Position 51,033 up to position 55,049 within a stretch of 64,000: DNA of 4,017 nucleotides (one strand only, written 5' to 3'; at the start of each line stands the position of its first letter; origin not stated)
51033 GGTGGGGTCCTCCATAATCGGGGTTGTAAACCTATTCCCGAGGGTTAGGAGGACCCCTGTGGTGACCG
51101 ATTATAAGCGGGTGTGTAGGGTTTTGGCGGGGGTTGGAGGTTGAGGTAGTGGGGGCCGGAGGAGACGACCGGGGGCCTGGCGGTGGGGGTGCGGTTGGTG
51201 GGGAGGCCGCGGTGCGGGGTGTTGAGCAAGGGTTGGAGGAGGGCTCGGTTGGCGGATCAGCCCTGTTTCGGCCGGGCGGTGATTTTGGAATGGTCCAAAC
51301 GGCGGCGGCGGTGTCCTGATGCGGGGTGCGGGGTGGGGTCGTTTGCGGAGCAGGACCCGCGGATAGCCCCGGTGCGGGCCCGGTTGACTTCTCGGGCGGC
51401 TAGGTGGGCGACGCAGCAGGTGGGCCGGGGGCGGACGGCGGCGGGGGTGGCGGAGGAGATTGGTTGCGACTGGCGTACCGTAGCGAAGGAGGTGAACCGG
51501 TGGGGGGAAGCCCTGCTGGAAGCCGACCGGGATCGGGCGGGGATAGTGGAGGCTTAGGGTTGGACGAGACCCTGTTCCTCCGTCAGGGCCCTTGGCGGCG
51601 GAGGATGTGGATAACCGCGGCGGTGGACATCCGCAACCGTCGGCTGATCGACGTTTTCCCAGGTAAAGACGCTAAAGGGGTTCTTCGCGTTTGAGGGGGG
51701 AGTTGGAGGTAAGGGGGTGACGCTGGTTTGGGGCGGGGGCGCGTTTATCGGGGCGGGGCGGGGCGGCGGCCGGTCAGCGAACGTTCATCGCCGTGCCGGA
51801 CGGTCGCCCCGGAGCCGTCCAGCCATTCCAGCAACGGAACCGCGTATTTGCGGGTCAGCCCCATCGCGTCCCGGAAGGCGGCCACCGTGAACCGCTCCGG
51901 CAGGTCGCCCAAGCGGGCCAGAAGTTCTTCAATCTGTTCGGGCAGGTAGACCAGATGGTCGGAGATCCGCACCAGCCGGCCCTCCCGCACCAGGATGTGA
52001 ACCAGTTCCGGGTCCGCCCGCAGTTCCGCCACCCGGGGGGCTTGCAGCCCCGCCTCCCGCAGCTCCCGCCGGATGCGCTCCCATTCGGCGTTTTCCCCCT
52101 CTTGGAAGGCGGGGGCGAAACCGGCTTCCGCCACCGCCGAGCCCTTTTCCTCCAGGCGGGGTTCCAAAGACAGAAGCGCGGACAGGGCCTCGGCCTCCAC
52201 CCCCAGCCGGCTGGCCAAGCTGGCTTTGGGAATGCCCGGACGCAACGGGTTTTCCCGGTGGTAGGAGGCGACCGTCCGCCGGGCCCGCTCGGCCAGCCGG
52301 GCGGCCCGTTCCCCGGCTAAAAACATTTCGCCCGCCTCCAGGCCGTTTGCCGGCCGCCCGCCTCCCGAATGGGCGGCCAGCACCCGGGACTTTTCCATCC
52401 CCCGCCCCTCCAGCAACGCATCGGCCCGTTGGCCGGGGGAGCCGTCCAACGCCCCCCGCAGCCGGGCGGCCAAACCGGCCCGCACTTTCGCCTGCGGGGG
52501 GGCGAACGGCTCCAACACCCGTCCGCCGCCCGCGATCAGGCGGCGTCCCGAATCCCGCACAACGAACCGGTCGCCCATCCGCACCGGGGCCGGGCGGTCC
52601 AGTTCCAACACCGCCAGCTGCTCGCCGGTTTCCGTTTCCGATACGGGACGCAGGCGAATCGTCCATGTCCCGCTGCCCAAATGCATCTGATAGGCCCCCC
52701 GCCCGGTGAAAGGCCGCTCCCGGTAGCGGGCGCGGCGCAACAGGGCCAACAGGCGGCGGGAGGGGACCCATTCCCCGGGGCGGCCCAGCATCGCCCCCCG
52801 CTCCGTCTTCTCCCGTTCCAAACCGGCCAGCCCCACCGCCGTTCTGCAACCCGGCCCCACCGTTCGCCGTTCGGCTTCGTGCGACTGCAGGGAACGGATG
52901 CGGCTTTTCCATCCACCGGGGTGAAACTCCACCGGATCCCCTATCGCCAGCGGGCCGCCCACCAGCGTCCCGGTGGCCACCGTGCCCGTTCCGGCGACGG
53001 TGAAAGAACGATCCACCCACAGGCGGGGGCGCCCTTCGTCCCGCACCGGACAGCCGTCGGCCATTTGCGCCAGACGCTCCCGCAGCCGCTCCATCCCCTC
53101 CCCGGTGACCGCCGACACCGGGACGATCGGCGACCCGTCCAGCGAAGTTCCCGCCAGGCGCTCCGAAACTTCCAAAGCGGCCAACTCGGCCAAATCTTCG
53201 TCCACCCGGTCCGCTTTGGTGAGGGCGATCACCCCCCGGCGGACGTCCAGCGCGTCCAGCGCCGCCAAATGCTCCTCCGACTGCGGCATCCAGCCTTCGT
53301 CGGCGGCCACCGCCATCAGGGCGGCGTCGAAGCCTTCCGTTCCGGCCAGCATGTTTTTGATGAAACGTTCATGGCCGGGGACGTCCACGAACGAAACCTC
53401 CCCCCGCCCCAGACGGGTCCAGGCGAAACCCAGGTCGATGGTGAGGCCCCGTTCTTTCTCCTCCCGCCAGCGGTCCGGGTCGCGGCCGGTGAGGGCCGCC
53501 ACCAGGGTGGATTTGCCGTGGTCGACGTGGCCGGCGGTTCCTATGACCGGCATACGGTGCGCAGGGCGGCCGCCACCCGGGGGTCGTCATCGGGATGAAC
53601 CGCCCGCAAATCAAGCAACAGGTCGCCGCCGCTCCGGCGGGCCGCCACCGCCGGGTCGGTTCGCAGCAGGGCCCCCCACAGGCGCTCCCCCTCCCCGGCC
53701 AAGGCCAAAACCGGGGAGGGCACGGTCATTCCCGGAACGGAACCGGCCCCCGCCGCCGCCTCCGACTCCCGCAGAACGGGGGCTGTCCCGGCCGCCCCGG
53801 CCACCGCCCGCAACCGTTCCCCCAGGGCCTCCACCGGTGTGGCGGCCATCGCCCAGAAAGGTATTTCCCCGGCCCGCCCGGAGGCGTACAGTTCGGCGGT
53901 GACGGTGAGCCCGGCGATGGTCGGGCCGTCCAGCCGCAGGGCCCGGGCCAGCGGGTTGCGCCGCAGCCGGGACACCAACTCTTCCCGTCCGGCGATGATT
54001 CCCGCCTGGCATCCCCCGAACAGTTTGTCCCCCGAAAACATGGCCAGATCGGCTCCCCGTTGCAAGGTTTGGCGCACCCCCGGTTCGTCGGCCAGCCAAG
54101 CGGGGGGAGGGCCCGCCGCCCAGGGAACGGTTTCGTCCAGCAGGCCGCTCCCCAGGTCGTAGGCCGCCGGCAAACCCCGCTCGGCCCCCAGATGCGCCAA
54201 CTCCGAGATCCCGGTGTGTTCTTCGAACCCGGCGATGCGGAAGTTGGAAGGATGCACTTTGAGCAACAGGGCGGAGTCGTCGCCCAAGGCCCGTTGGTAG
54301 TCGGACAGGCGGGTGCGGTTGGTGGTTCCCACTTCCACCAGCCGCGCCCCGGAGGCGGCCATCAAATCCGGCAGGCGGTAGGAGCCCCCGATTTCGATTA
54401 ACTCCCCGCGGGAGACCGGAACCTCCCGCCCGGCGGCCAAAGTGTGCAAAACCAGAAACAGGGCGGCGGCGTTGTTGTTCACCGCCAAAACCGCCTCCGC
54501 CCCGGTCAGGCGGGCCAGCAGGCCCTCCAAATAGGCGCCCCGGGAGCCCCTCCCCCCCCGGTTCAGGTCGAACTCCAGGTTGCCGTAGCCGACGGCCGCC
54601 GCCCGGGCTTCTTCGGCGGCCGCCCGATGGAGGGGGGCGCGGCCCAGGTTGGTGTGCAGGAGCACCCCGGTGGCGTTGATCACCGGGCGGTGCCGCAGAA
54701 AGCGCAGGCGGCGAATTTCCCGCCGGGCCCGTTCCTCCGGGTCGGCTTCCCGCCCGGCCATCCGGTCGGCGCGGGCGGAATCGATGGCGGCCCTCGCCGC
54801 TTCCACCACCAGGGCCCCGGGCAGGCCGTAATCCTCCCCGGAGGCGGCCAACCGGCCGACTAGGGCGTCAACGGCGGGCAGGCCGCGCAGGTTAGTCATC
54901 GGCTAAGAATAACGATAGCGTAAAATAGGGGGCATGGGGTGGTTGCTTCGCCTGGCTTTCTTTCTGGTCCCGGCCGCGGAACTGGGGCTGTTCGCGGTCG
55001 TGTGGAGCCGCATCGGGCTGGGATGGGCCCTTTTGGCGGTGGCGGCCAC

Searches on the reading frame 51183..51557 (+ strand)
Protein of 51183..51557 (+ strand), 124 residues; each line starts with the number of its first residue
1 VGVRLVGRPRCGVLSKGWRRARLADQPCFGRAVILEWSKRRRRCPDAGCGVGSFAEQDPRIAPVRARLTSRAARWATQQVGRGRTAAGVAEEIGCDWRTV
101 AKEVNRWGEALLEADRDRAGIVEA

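Call 66: search_protein_families(library=pfam, proteins=[window:51183-51557:+], max_evalue=0.01)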
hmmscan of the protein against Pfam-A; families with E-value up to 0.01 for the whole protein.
window:51183-51557:+ (124 aa): 2 families
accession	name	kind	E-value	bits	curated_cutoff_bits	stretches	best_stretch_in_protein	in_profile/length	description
PF13542.12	HTH_Tnp_ISL3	-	6.8e-06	25.9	27.4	1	62-104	6-47/51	Helix-turn-helix domain of transposase family ISL3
PF14690.11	Zn_ribbon_ISL3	-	0.00015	22.5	25.5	1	9-46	6-46/47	zinc-finger of transposase IS204/IS1001/IS1096/IS1165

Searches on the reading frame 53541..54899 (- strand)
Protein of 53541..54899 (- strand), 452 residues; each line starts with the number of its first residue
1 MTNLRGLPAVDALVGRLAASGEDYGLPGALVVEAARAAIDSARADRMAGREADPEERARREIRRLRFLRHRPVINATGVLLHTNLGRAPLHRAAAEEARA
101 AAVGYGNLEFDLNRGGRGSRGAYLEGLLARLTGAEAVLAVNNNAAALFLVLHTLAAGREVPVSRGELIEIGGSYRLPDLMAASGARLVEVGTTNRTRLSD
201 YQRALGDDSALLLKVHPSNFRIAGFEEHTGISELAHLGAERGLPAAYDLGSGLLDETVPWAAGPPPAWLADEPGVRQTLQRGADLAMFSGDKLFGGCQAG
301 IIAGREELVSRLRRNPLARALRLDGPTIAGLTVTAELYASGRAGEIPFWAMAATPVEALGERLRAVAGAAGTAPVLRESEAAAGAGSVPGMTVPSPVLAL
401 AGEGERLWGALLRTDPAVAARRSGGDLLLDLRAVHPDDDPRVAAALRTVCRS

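Call 32: find_related_loci(query=window:53541-54899:-, collection=genome_contigs, flank=2000)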
Query window:53541-54899:- (452 aa) in genome_contigs; peptide patterns used: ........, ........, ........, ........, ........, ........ (x = any residue, [..] = any of these).
591 stretches matched a pattern; 201 encode a relative of the query (tblastn E <= 1e-3); the best 80 are kept; 80 distinct loci.
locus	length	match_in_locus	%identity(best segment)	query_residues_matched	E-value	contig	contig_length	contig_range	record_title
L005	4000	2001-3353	66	1-452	0e+0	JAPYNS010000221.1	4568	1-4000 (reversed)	MAG: Candidatus Spongiisocius variivorans isolate m_rhze10 Seq221, whole genome shotgun sequence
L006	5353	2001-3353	67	1-452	1e-174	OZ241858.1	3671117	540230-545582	MAG: Candidatus Spongiisocius sp. isolate 36f18321-4a0d-4371-a96b-0c675878e5b3 genome assembly, chromosome: 1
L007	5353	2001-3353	66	1-452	2e-174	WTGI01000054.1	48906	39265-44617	MAG: Acidimicrobiia bacterium isolate CO36387bin_10 NODE_246_length_48906_cov_19.641133, whole genome shotgun sequence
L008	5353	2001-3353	66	1-452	3e-171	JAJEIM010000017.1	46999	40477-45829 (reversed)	MAG: Acidimicrobiia bacterium isolate p16x65bins.30 k141_1192112, whole genome shotgun sequence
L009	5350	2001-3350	66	1-451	1e-153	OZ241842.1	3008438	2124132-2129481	MAG: Candidatus Spongiisociaceae bacterium isolate ea90fc40-48ec-4ccb-8054-20f53ea15125 genome assembly, chromosome: 1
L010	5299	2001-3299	58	3-439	1e-153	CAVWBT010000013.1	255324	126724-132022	MAG: uncultured bacterium isolate MFD09779.bin.1.133 genome assembly, contig: contig_79426, whole genome shotgun sequenc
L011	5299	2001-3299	58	3-439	4e-149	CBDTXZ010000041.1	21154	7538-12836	MAG TPA_asm: uncultured bacterium isolate ERR2431957_binner23_Refined_4 genome assembly, contig: ERZ23878503.468, whole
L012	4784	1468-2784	56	3-451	2e-146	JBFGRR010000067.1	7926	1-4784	MAG: Acidimicrobiia bacterium isolate Mix_sand04.2021.02.Z.24 k141_568573_length_7926_cov_10.8026, whole genome shotgun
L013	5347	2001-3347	57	3-452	6e-144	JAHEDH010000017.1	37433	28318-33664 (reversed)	MAG: bacterium isolate Ww195 NODE_1156_length_37433_cov_4.121811, whole genome shotgun sequence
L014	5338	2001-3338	58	4-452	4e-140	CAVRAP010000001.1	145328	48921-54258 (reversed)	MAG: uncultured Actinomycetota bacterium isolate MFD03551.bin.1.83 genome assembly, contig: contig_10027, whole genome s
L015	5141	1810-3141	56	3-451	3e-140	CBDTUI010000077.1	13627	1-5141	MAG TPA_asm: uncultured Acidimicrobiia bacterium isolate SRR7614695_metabat2_100 genome assembly, contig: ERZ23877680.36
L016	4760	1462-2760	59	3-439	8e-140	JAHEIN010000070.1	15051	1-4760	MAG: bacterium isolate Ww501 NODE_10451_length_15051_cov_11.409377, whole genome shotgun sequence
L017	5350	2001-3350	66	1-451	1e-139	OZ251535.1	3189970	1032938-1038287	MAG: Candidatus Spongiisociaceae bacterium isolate 634b0852-1bd7-43e5-9878-17fb53bb1bc5 genome assembly, chromosome: 1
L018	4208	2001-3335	53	3-449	7e-140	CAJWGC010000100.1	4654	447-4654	MAG TPA_asm: uncultured Acidimicrobiia bacterium isolate ERR599156_bin.159_MetaBAT_v2.12.1_MAG genome assembly, contig:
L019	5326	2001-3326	55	3-452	2e-137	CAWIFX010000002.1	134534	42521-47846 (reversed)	MAG: uncultured Acidimicrobiia bacterium isolate MFD03551.bin.2.75 genome assembly, contig: contig_24213, whole genome s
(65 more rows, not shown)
